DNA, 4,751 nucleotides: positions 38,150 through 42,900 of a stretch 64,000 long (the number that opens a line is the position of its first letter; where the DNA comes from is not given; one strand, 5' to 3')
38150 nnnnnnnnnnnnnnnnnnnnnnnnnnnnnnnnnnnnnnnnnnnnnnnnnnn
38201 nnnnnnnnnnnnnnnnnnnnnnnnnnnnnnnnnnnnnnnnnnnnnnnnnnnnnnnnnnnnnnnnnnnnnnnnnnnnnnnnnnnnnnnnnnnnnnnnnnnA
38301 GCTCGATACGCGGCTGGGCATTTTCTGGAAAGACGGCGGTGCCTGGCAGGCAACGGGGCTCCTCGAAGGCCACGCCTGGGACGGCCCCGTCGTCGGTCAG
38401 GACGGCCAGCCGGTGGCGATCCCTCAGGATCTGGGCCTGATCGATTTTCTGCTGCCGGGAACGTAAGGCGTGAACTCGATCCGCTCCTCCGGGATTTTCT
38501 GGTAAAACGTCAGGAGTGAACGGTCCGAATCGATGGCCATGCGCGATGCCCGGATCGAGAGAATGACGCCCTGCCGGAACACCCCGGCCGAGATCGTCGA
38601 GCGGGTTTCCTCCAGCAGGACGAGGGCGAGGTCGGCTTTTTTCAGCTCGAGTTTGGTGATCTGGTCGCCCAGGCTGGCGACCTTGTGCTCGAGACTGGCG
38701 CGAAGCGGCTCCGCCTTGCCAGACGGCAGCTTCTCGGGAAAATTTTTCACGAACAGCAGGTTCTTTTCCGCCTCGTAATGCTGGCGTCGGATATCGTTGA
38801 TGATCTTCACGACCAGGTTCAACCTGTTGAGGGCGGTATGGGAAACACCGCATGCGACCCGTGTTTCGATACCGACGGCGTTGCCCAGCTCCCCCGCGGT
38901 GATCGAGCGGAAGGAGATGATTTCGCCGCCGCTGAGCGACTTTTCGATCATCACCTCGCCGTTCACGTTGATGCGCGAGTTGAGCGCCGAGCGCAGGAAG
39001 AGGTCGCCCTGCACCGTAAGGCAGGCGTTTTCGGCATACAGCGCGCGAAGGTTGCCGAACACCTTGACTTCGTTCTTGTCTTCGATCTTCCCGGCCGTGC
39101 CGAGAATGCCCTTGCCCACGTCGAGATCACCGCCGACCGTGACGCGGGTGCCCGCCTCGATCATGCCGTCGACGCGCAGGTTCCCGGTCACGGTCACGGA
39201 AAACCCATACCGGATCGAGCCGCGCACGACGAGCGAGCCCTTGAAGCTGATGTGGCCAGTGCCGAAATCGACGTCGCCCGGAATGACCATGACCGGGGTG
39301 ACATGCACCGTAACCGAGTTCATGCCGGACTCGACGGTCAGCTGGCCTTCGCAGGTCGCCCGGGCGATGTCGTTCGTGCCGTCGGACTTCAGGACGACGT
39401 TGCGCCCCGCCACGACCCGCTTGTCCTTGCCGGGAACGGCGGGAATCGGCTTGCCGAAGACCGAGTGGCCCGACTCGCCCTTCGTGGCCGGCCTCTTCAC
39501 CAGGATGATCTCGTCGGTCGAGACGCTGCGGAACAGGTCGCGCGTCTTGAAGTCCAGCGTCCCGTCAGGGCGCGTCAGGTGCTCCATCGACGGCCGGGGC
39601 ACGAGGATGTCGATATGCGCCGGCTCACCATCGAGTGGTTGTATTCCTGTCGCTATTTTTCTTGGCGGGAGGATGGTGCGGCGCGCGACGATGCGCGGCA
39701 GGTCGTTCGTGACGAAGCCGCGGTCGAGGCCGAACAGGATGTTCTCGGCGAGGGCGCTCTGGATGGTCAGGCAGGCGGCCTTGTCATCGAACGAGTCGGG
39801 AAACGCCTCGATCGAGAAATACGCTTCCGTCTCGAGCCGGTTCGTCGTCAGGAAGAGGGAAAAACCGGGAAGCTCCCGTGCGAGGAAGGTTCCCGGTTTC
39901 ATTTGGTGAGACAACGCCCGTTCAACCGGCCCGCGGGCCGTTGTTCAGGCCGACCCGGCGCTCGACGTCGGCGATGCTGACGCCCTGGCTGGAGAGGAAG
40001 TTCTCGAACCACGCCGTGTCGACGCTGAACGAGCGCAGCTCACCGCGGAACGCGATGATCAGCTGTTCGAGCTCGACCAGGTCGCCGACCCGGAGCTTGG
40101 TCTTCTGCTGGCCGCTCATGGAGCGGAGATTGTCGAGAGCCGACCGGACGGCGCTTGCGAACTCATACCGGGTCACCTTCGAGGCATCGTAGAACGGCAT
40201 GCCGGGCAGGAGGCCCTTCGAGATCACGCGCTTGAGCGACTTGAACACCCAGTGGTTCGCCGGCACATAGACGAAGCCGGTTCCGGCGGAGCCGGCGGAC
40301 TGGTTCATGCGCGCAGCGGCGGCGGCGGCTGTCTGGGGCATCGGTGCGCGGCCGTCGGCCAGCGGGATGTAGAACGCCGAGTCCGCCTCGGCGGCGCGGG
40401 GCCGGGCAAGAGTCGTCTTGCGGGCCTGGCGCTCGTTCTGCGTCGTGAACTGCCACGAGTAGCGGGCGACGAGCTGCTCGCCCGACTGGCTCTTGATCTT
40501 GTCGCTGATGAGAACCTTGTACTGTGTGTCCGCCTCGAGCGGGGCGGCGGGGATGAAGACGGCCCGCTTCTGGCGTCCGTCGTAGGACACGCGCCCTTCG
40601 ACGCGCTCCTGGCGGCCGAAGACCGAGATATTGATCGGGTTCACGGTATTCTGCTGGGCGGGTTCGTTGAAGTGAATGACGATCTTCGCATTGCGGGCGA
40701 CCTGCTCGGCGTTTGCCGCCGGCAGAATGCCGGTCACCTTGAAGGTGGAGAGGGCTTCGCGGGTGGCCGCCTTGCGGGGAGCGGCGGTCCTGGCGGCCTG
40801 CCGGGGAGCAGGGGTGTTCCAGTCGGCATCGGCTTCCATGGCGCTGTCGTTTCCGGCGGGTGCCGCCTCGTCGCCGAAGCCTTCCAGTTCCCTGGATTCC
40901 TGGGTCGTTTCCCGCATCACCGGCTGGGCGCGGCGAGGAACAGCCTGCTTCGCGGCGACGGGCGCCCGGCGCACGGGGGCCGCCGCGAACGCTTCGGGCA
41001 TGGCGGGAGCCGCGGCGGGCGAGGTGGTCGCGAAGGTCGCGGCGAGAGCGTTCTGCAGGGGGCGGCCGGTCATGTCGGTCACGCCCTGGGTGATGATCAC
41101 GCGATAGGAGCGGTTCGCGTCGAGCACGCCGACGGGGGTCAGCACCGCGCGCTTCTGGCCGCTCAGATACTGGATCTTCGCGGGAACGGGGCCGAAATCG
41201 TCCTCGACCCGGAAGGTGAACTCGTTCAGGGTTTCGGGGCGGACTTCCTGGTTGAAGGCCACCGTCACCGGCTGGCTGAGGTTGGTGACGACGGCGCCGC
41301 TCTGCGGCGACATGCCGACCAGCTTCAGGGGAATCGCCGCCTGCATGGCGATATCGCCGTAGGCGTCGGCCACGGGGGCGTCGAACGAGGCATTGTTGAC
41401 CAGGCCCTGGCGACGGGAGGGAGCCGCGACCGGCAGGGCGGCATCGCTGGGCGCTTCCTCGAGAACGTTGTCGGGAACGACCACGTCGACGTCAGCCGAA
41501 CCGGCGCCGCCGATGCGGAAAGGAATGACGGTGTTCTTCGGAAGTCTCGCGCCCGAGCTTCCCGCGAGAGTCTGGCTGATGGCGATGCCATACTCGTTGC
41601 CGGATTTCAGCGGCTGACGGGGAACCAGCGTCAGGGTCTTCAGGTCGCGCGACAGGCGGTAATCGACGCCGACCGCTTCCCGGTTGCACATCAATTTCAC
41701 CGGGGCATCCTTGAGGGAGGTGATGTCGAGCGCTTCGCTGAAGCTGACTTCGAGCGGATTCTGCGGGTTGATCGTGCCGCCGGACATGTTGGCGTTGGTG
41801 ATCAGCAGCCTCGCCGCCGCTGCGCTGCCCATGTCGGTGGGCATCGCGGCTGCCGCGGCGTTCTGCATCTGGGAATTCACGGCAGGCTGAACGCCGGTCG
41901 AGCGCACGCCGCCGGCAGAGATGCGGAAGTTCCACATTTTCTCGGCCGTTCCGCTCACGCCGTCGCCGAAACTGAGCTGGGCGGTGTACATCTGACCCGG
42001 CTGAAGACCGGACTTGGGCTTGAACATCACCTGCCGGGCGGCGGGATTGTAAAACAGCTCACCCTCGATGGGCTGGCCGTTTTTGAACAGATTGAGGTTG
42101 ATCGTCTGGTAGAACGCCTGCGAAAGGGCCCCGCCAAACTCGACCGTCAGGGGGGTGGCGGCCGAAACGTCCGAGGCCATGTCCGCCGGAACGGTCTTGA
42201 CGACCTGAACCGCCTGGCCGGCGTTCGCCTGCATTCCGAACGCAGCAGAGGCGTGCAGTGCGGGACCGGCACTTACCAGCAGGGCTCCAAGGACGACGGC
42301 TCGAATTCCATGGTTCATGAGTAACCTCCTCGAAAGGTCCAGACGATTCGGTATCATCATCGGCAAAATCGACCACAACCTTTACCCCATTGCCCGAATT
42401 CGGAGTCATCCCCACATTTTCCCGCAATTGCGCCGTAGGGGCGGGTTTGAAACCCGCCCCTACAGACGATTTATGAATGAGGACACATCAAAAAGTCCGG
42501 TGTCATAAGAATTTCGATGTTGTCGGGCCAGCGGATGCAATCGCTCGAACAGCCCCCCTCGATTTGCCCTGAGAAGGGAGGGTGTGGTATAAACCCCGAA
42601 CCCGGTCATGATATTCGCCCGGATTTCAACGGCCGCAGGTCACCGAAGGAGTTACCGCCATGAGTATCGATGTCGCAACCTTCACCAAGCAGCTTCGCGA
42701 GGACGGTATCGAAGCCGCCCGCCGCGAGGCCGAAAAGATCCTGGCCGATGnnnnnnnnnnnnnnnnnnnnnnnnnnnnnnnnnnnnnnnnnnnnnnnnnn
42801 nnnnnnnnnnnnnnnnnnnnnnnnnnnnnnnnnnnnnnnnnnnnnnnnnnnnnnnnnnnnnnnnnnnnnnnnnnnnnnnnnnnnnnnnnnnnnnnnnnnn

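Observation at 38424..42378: FapA/DUF342-like protein co-operonic with a large Ig-like/SLH-domain surface protein in an apparently diderm genome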

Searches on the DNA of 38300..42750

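Call 76: search_rna_families(source=window, start=38300, end=42750, threshold=evalue, max_evalue=1)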
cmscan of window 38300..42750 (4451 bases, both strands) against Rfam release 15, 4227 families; matches with E-value up to 1: 0.
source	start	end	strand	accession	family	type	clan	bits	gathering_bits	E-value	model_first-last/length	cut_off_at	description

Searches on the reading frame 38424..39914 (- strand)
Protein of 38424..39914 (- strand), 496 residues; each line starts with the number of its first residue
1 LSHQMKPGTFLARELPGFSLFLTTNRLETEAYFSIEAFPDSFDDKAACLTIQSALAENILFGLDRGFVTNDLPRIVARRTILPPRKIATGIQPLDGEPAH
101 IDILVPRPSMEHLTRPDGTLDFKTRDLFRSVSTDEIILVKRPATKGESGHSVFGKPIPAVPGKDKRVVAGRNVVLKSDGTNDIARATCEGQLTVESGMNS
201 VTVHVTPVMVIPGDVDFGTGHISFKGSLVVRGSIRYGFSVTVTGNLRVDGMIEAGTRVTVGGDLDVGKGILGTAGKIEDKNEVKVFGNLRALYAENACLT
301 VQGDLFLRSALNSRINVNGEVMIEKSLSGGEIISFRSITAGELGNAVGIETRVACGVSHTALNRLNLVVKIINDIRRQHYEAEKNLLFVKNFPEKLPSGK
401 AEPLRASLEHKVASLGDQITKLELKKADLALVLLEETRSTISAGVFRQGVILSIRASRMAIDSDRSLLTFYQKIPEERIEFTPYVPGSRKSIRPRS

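Call 3: search_protein_families(library=pfam, proteins=[window:38424-39914:-], max_evalue=1)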
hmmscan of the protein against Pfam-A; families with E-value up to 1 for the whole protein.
window:38424-39914:- (496 aa): 4 families
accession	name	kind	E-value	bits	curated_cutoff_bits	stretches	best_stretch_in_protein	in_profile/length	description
PF03961.19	FapA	-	5.6e-39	134.8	31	1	207-471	1-266/272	Flagellar Assembly Protein A beta solenoid domain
PF20250.3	FapA_N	-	1.7e-24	86.6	27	1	51-195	30-176/178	Flagellar Assembly Protein A N-terminal region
PF04357.19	TamB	-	0.0097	15.6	22.4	0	133-196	88-156/381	TamB, inner membrane protein subunit of TAM complex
PF04519.19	Bactofilin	-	0.68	10.6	27.9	1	210-290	8-81/98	Polymer-forming cytoskeletal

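Call 4: search_protein_families(library=ncbifam, proteins=[window:38424-39914:-], max_evalue=1)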
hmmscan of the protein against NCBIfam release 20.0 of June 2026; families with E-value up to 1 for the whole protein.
window:38424-39914:- (496 aa): 1 family
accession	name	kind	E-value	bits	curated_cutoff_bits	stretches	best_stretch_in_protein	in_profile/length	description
NF001819.0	PRK00556.1-3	equivalog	0.0015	18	273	1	225-271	93-139/197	septum site-determining protein MinC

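Call 39: search_solved_structures(query=window:38424-39914:-, max_evalue=1)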
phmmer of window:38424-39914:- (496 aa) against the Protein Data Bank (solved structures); distinct sequences matched with E-value up to 1: 0.

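Call 53: find_homologous_proteins(query=window:38424-39902:-, max_evalue=1e-10)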
Query window:38424-39902:- (492 aa): 17 proteins with E <= 1e-10 among 8000 candidates.
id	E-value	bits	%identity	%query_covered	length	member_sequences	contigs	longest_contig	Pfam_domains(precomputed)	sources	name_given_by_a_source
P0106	0.0e+0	1033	95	100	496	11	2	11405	PF20250.4,PF03961.20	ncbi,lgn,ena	-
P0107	9.1e-284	960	87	98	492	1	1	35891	PF20250.4,PF03961.20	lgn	-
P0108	9.4e-283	956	87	100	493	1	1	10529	PF20250.4,PF03961.20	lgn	-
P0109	1.3e-205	702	67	97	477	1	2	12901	PF20250.4,PF03961.20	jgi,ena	-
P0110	2.7e-187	642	62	99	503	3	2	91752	PF20250.4,PF03961.20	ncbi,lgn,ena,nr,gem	ncbi:MAG TPA: FapA family protein [Candidatus Ozemobacteraceae bacterium]|nr:FapA family protein [Ca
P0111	4.9e-185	634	71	84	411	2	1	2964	PF20250.4,PF03961.20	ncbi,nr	ncbi:MAG TPA: FapA family protein, partial [Candidatus Ozemobacteraceae bacterium]|nr:FapA family pr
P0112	1.4e-163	563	56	97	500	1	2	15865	PF20250.4,PF03961.20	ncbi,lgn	ncbi:MAG TPA: FapA family protein [Candidatus Ozemobacteraceae bacterium]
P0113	1.8e-141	490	48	97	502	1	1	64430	PF20250.4,PF03961.20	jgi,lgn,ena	-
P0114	2.5e-135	470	50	96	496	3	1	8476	PF20250.4,PF03961.20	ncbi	-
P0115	3.6e-124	433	47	96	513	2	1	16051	PF20250.4,PF03961.20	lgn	-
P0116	2.4e-123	431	47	96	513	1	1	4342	PF20250.4,PF03961.20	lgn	-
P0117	3.0e-119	417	45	98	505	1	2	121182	PF03775.23,PF20250.4,PF03961.20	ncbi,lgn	-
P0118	8.8e-114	399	43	96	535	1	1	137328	PF20250.4,PF03961.20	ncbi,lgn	ncbi:MAG: FapA family protein [Candidatus Ozemobacteraceae bacterium]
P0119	7.1e-111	390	43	96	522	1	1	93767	PF20250.4,PF03961.20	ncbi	-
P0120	4.8e-21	93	27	63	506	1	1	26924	PF20250.4,PF03961.20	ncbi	-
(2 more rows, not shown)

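Call 72: predict_structure(alignment_id=A4)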
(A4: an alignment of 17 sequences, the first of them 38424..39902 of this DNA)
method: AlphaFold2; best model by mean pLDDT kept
length: 492 residues; sequences in the alignment: 17
mean_pLDDT: 85.0   pTM: 0.62
mean pLDDT of the five models: 85.0, 83.1, 82.5, 81.4, 80.2
residues with pLDDT >= 90: 255; 70-90: 186; 50-70: 19; < 50: 32
segments of 3 or more residues with pLDDT < 50: 1-3, 104-115, 117-124, 484-492
pLDDT, mean of each block of 10 residues (from residue 1): 62 87 92 89 91 89 91 91 93 88 46 45 57 89 91 91 88 87 81 82 88 92 90 90 92 88 89 75 91 91 93 91 92 92 88 84 91 95 91 87 94 94 84 83 93 90 88 84 46 28
secondary structure, 60 per line:
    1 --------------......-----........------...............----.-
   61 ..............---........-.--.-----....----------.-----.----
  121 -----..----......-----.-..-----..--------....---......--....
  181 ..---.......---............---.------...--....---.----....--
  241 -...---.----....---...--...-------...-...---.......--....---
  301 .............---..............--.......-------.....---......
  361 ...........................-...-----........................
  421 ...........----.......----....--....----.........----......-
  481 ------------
elements in order: E15-20 E26-33 H40-54 H61-74 E78-85 E96-99 E132-137 E162-165 E169-174 E177-182 E186-192 E196-207 E218-220 E223-226 E235-238 E242-244 E253-256 E260-262 E265-267 E279-281 E285-291 E294-297 E301-313 E317-330 E333-339 E347-351 H355-387 H397-431 E436-442 E447-450 E453-456 E461-469 E474-479
